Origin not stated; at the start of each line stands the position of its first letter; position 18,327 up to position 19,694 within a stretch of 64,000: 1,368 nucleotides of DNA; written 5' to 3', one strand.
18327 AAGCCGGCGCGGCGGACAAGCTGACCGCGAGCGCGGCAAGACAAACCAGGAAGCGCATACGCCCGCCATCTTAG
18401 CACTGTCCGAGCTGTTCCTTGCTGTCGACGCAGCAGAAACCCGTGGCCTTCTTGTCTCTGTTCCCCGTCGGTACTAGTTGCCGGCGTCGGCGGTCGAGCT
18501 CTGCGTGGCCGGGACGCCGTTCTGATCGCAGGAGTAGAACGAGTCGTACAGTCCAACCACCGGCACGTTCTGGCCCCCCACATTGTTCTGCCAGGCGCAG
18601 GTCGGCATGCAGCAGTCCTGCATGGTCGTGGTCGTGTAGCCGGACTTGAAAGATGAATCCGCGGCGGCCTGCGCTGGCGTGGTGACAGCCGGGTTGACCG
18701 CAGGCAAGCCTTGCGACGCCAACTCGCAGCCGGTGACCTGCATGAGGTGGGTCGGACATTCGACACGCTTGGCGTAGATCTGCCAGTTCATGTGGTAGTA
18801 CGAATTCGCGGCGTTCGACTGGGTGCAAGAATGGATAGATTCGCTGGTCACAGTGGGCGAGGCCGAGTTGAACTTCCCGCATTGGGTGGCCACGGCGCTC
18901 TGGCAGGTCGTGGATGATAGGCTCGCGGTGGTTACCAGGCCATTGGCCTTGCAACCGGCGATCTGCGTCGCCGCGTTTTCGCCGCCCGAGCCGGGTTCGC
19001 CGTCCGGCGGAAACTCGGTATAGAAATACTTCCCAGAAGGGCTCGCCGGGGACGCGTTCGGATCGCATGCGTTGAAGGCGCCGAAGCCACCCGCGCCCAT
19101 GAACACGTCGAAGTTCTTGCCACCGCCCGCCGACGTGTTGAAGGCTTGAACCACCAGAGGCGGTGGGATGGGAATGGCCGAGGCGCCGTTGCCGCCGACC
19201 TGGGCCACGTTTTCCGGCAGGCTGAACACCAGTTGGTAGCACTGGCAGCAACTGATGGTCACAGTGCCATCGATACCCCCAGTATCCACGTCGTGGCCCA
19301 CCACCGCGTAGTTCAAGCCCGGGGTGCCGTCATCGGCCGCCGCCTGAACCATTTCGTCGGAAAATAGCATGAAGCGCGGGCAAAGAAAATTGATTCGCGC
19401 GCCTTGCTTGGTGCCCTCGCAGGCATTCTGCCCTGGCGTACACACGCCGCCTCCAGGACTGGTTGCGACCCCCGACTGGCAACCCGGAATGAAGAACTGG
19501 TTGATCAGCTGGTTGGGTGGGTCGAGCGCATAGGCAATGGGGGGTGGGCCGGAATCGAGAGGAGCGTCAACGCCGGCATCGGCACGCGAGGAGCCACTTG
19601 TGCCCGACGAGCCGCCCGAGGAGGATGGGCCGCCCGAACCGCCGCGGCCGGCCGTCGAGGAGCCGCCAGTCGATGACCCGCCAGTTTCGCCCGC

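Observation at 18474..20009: GH45-like endoglucanase domain with apparent circular permutation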

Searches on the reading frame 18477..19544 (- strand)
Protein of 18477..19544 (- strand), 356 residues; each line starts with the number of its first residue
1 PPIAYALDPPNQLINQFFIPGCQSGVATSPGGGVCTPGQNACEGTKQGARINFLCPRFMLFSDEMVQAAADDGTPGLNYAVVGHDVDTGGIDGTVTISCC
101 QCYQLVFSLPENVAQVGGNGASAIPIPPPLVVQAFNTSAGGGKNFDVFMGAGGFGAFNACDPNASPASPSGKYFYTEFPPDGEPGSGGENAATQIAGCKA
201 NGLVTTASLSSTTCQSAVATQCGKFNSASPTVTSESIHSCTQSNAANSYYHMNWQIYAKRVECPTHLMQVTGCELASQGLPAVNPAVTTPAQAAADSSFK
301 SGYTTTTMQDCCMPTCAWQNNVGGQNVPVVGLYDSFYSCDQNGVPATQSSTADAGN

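Call 7: search_protein_families(library=pfam, proteins=[window:18477-19544:-], max_evalue=10)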
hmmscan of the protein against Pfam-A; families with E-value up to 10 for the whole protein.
seq(356 aa): 0 families

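Call 8: find_homologous_proteins(query=window:18477-19544:-)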
Query seq(356 aa) (356 aa): 846 proteins with E <= 0.001 among 5272 candidates; the best 120 are listed.
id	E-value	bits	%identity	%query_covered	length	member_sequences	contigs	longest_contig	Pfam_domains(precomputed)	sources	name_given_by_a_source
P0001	7.8e-239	810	100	100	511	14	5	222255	-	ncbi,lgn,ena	ncbi:MAG: hypothetical protein WBP56_07985 [Polyangia bacterium]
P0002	7.8e-215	731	90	100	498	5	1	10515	-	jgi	jgi:hypothetical protein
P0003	2.2e-205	700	86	100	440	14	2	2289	-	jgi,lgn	-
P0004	1.6e-203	694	85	100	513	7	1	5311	-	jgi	jgi:hypothetical protein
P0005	2.7e-203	693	88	98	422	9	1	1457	-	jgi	-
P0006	2.7e-202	690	85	100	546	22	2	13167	-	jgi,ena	-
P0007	2.5e-200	684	86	99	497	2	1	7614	-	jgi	jgi:hypothetical protein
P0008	2.0e-199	681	85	97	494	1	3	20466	-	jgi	jgi:hypothetical protein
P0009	2.0e-198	677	84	100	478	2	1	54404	-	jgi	jgi:hypothetical protein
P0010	2.3e-198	677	85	97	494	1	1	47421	-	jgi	jgi:hypothetical protein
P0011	4.0e-198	676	83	100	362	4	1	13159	-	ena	-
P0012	8.5e-196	669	84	100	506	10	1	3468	-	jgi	jgi:hypothetical protein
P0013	3.1e-195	667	83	100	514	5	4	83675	-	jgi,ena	jgi:hypothetical protein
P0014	3.7e-195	667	83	100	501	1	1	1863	-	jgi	jgi:hypothetical protein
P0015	5.4e-195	666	83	97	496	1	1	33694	-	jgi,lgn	-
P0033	3.5e-187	640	81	98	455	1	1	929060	-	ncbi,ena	-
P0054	9.1e-177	606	76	97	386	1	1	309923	-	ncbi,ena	-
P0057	4.2e-173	594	77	94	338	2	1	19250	PF02015.23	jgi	jgi:hypothetical protein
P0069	1.0e-150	520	77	83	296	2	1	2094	PF02015.23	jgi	jgi:hypothetical protein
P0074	1.1e-137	478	64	97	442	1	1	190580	-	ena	-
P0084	1.5e-135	471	64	97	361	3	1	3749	PF02015.23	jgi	jgi:hypothetical protein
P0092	2.6e-133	463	70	81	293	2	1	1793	PF02015.23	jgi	jgi:hypothetical protein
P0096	5.2e-132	459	63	97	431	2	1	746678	-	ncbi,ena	-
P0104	1.4e-129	451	62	97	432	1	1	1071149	-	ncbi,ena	-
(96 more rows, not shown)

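Call 9: search_protein_families(library=pfam, proteins=[P0057, P0069, P0084, P0092], max_evalue=10)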
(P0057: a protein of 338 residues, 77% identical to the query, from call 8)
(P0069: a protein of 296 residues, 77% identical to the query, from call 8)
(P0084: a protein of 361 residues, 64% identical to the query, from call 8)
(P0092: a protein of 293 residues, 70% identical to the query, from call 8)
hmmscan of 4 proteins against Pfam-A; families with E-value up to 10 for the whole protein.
P0057 (338 aa): 1 family
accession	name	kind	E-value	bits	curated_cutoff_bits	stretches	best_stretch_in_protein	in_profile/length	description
PF02015.22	Glyco_hydro_45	-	1.8e-06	28.5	27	2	23-152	44-150/214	Glycosyl hydrolase family 45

P0069 (296 aa): 1 family
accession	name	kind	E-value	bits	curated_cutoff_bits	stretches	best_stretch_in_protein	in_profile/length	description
PF02015.22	Glyco_hydro_45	-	3.1e-06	27.7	27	2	35-108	85-151/214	Glycosyl hydrolase family 45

P0084 (361 aa): 3 families
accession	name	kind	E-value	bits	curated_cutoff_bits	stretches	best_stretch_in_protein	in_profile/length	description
PF02015.22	Glyco_hydro_45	-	6.8e-07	29.9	27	1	94-172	85-156/214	Glycosyl hydrolase family 45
PF24884.1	NPHP3_hel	-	0.042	14.4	27.9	1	212-265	31-84/160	Nephrocystin 3, helical domain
PF04626.18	DEC-1_C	-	0.23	12.3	25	1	71-100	22-51/131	Dec-1 protein, C terminal region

P0092 (293 aa): 1 family
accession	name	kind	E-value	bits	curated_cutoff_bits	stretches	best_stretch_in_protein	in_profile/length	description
PF02015.22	Glyco_hydro_45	-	5.8e-06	26.8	27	2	40-109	90-152/214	Glycosyl hydrolase family 45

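Call 14: search_solved_structures(query=A1, max_evalue=10, show_alignments=5)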
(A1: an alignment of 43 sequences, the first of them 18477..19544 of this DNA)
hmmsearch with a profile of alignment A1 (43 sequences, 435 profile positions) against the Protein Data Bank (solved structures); distinct sequences matched with E-value up to 10: 13.
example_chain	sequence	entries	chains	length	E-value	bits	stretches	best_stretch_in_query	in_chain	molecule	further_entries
1hd5_A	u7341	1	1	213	0.0033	20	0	393-409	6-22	ENDOGLUCANASE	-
3eng_A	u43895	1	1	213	0.0042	19.6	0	393-409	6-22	ENDOGLUCANASE V CELLOBIOSE COMPLEX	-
2eng_A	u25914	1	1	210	0.0075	18.8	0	393-409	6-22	ENDOGLUCANASE V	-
5h4u_A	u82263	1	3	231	0.036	16.5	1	160-270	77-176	Endo-beta-1,4-glucanase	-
4eng_A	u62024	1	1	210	0.061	15.8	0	346-366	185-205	ENDOGLUCANASE V CELLOHEXAOSE COMPLEX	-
1oa7_A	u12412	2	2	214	0.28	13.6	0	179-249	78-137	CELLULASE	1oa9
1l8f_A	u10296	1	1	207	0.44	13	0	182-249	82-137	Endoglucanase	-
5glx_A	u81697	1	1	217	0.45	12.9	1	180-249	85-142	Glycoside hydrolase family 45 protein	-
5gly_A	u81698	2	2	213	0.79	12.1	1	180-249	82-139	Glycoside hydrolase family 45 protein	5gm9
5kca_A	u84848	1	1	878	2.5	10.5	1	53-85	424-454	Cerebellin-1,Cerebellin-1,Cerebellin-1,Glutamate receptor ionotropic, delta-2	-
4lad_B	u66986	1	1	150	3.2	10.1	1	34-74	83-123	E3 ubiquitin-protein ligase AMFR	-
2l6f_A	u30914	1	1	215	6.3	9.1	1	26-83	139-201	Focal adhesion kinase 1, linker1, Paxillin, linker2, Paxillin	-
9nqo_A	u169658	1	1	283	8.3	8.7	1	40-85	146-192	Galectin-3,Galectin-3,Galectin-3 in complex FN3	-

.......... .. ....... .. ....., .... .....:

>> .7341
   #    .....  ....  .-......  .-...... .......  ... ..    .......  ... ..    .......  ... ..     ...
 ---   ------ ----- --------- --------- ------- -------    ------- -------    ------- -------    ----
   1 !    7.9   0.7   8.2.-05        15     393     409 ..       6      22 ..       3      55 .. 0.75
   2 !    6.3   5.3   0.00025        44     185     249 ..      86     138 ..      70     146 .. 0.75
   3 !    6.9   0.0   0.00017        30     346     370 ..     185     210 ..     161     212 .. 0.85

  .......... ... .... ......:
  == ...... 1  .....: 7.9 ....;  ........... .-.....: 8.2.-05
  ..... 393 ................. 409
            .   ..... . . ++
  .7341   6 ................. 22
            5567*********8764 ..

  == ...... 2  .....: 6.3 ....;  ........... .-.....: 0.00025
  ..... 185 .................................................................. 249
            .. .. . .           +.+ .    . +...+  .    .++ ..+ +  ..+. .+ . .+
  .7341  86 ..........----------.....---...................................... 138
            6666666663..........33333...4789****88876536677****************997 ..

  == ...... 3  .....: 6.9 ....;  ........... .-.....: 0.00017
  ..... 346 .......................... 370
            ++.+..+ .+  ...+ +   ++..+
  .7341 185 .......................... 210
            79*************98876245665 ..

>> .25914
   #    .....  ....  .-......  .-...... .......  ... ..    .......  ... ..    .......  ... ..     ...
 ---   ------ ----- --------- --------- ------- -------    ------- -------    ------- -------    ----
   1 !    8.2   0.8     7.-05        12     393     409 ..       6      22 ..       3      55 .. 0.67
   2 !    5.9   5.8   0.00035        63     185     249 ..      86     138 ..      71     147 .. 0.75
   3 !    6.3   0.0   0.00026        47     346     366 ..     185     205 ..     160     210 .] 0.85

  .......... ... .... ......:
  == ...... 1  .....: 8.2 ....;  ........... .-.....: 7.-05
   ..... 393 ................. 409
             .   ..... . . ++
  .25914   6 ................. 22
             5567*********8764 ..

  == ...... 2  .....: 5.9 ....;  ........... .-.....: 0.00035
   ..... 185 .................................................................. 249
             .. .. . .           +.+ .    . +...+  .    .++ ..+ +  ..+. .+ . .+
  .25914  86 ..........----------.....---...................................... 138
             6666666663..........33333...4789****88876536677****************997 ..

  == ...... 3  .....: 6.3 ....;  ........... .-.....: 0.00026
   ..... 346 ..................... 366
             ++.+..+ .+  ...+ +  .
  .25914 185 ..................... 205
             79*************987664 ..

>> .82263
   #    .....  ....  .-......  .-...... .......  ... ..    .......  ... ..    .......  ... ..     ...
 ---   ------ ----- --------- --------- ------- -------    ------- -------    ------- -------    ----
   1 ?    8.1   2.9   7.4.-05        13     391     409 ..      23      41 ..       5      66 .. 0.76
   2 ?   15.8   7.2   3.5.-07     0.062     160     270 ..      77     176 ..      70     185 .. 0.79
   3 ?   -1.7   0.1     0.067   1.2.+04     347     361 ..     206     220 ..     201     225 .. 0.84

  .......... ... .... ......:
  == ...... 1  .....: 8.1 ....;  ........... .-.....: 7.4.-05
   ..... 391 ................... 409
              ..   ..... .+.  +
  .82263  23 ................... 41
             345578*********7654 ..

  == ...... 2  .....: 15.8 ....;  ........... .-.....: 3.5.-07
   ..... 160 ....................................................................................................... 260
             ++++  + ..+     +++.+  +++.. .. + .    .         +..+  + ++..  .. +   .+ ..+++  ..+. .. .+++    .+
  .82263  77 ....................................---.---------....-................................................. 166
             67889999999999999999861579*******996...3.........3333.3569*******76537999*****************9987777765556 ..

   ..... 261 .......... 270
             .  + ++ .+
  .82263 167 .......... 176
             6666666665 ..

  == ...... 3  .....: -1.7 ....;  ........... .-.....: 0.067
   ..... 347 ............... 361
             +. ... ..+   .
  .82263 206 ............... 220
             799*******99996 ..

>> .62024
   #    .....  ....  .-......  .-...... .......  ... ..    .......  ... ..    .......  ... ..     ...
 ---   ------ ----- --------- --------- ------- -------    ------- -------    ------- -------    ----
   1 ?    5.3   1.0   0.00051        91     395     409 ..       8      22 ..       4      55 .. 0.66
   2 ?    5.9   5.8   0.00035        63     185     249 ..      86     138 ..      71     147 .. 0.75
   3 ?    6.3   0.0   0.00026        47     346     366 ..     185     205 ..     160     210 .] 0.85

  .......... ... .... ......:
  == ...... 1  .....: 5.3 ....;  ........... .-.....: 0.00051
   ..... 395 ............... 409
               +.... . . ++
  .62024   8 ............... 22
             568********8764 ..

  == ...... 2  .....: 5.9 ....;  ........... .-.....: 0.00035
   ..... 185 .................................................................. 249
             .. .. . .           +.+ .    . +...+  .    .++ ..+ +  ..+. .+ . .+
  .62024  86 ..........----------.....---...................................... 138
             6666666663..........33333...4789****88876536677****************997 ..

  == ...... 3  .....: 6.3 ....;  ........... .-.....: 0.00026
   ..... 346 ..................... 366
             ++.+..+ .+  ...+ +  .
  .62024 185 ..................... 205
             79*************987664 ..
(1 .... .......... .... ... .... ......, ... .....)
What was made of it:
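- On GH45 (CAZy) / Pfam PF02015 Glyco_hydro_45: The nine best PDB hits are all GH45 (call 14).
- Checked: The nine best PDB hits of the family profile are all GH45 (call 14).
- The pieces are out of order: profile 393-409 to EGV 6-22, 185-249 to 86-138, and 346-370 to 185-210 (call 14).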

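Call 18: predict_structure(alignment_id=A1)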
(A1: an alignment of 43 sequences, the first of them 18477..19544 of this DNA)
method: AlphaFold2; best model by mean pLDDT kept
length: 356 residues; sequences in the alignment: 43
mean_pLDDT: 68.3   pTM: 0.75
mean pLDDT of the five models: 68.3, 65.0, 63.2, 48.2, 46.6
residues with pLDDT >= 90: 86; 70-90: 110; 50-70: 52; < 50: 108
segments of 3 or more residues with pLDDT < 50: 1-10, 14-17, 37-54, 137-140, 152-188, 310-321, 337-356
pLDDT, mean of each block of 10 residues (from residue 1): 44 50 69 54 38 58 87 90 81 80 95 88 94 67 77 40 40 32 40 79 90 89 64 76 89 92 88 78 95 97 77 39 53 47 39 27
secondary structure, 60 per line:
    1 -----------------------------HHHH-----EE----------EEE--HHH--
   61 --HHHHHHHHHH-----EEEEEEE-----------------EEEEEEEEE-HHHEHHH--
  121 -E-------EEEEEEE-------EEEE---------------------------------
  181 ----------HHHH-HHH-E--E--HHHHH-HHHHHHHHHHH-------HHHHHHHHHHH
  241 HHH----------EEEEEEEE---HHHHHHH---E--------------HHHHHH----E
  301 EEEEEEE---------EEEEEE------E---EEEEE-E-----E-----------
elements in order: H30-33 E51-53 H63-72 E78-84 E102-110 E130-136 E144-147 H191-194 H206-210 H212-222 H230-243 E254-261 H265-271 H290-295 E300-307 E317-322 E333-337

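Call 23: search_protein_representatives(protein=window:18477-19544:-)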
Query: 356 residues. Proteins with E-value up to 0.001 (for the whole library): 169; up to 1e-10: 114; up to 1e-30: 53. The best 150 are listed.
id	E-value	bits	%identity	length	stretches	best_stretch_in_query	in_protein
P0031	5.7e-189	644.6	79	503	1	1-355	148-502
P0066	4.4e-160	549.6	85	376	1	1-282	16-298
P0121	6.8e-108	377.9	62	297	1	59-355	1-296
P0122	7.8e-100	351.4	54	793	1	4-347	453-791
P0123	3.5e-95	336.1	52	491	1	2-348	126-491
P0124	2.3e-93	330.1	53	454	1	2-348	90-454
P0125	1.8e-92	327.2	52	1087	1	4-347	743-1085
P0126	1.8e-92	327.1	54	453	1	5-349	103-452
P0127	2.4e-92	326.8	54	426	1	3-348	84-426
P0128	1.8e-88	314.0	78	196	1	3-184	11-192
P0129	2.3e-88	313.7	50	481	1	2-349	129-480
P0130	4.1e-87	309.5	65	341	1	4-242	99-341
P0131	1.9e-84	300.8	52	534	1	3-348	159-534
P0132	2.3e-81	290.6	53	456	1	5-348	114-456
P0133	3.0e-81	290.3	47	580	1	3-348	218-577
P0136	5.6e-79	282.8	46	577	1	4-347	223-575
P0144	2.4e-66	241.2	48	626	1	2-350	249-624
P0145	9.7e-66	239.2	42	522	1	8-353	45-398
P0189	2.6e-23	99.6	35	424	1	49-345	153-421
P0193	2.0e-22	96.7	40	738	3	212-347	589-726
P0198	2.8e-21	92.9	35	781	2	6-164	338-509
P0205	7.4e-19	85.0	34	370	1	39-346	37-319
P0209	5.3e-18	82.2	35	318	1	20-346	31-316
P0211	3.2e-17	79.6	34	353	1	31-343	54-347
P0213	1.1e-16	77.9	32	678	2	141-320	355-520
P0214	2.1e-16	76.9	32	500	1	39-343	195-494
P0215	2.8e-16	76.5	32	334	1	40-345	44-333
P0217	7.0e-16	75.2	32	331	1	38-320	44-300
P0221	5.3e-14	69.0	33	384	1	34-343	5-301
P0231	5.7e-11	59.0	28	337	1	44-321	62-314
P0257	2.6e-07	47.0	29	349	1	33-350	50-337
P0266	4.2e-06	43.0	29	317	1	32-320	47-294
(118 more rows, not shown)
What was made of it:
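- P0209 is collinear with the query (E 5e-18, query 20-346; call 23).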

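Call 25: fold_search(model_id=the predicted structure, library=pdb)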
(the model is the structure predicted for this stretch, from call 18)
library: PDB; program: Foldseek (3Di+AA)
matches with E <= 10: 4; with E <= 0.001: 0
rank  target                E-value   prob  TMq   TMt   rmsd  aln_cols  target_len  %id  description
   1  4l8v_A                2.9e+00  0.00  0.06  0.06  13.6       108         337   12  Crystal Structure of A12K/D35S mutant myo-inositol dehydrogenase from Bacillus subtilis with bound cofactor NADP (released 2013-09-04)
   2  3nto                  4.9e+00  0.00  0.06  0.06  13.0       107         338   13  Crystal structure of K97V mutant myo-inositol dehydrogenase from Bacillus subtilis (released 2010-09-15)
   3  8hbr_B                9.0e+00  0.03  0.09  0.20   5.2        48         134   17  The C-terminal domain of Spiral2 (released 2023-01-18)
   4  3k1q_C                9.6e+00  0.01  0.07  0.03  11.7        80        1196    8  Backbone model of an aquareovirus virion by cryo-electron microscopy and bioinformatics (released 2010-03-23)

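Call 30: search_protein_families(library=pfam, proteins=[P0205, P0211, P0214, P0215, P0217, P0221, P0209, P0231, P0257, P0266], max_evalue=1)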
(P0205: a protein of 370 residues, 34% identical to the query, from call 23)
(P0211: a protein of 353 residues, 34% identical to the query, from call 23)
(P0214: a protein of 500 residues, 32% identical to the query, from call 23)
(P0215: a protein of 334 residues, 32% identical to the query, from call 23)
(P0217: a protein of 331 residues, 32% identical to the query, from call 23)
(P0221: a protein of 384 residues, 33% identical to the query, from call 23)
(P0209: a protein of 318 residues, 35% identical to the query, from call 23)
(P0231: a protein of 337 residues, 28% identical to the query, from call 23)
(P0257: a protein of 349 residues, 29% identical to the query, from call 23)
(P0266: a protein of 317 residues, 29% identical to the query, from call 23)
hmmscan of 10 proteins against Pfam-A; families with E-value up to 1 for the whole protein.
P0205 (370 aa): 1 family
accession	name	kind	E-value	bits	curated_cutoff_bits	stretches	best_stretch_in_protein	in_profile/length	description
PF02015.22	Glyco_hydro_45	-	0.0011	19.4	27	1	115-157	106-149/214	Glycosyl hydrolase family 45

P0211 (353 aa): 2 families
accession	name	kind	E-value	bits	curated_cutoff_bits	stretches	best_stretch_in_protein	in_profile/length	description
PF02015.22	Glyco_hydro_45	-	5.2e-10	40.1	27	2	93-167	66-145/214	Glycosyl hydrolase family 45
PF06639.16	BAP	-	0.056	14.4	25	1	310-352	26-68/76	Basal layer antifungal peptide (BAP)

P0214 (500 aa): 1 family
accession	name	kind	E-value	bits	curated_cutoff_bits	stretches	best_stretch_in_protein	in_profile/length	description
PF02015.22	Glyco_hydro_45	-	1.2e-11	45.4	27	1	208-314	55-158/214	Glycosyl hydrolase family 45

P0215 (334 aa): 1 family
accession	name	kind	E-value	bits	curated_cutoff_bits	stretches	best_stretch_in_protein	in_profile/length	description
PF02015.22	Glyco_hydro_45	-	1.4e-07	32.1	27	1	59-168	57-157/214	Glycosyl hydrolase family 45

P0217 (331 aa): 1 family
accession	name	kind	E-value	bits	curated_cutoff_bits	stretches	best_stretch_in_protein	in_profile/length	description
PF02015.22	Glyco_hydro_45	-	2.6e-08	34.5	27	1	58-177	57-169/214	Glycosyl hydrolase family 45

P0221 (384 aa): 1 family
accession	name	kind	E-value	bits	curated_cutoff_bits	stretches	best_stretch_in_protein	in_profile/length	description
PF02015.22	Glyco_hydro_45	-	0.00026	21.4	27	1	55-110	84-146/214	Glycosyl hydrolase family 45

P0209 (318 aa): 1 family
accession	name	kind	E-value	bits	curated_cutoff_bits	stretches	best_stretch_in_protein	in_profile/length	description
PF02015.22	Glyco_hydro_45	-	2.9e-13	50.7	27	2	47-255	40-213/214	Glycosyl hydrolase family 45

P0231 (337 aa): 1 family
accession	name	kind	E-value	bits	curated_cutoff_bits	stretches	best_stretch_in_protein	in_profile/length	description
PF02015.22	Glyco_hydro_45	-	1.6e-07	31.9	27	1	37-180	21-163/214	Glycosyl hydrolase family 45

P0257 (349 aa): 1 family
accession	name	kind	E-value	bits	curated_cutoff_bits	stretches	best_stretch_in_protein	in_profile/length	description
PF02015.22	Glyco_hydro_45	-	3.4e-11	43.9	27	2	54-178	45-163/214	Glycosyl hydrolase family 45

P0266 (317 aa): 1 family
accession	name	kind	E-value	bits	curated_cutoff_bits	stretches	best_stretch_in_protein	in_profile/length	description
PF02015.22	Glyco_hydro_45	-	1.5e-05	25.5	27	2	87-153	73-148/214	Glycosyl hydrolase family 45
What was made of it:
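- On GH45 (CAZy) / Pfam PF02015 Glyco_hydro_45: Relatives do pass: P0057 28.5, P0084 29.9, P0209 50.7, P0214 45.4, P0257 43.9 bits (calls 9, 30).
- The P0209 core (res 47-255) matches Pfam GH45 positions 40-213 at 50.7 bits (call 30).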
